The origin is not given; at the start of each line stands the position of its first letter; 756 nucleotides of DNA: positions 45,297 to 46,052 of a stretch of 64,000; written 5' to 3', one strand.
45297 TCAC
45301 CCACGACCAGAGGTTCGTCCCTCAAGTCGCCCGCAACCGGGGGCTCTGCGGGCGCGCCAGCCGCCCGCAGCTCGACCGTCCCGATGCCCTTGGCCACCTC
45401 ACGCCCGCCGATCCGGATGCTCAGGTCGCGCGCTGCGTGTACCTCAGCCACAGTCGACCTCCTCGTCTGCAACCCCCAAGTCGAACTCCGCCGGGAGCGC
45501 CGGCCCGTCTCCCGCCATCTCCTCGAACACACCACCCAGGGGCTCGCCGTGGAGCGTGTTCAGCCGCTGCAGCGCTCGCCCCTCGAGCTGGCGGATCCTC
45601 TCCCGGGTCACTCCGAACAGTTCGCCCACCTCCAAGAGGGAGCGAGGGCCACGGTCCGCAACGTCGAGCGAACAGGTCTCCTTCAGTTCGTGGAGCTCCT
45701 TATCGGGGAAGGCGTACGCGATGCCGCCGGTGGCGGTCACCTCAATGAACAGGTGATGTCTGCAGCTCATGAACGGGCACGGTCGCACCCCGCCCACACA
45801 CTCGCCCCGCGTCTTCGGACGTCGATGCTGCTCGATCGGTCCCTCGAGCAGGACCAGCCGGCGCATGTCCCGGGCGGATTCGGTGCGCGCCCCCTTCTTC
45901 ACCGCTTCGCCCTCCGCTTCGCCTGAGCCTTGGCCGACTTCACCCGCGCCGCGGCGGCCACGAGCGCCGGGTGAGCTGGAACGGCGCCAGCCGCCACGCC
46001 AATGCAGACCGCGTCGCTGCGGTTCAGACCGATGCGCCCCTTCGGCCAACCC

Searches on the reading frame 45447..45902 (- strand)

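Call 70: search_protein_families(library=pfam, proteins=[window:45447-45902:-], max_evalue=10)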
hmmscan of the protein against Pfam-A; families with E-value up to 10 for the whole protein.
window:45447-45902:- (152 aa): 2 families
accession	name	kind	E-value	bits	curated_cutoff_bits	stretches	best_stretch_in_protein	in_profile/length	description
PF04545.22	Sigma70_r4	-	1.6e-08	34.4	24.1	1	86-114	20-48/50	Sigma-70, region 4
PF16509.11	KORA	-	0.086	13.5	26.7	1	92-123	36-66/84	TrfB plasmid transcriptional repressor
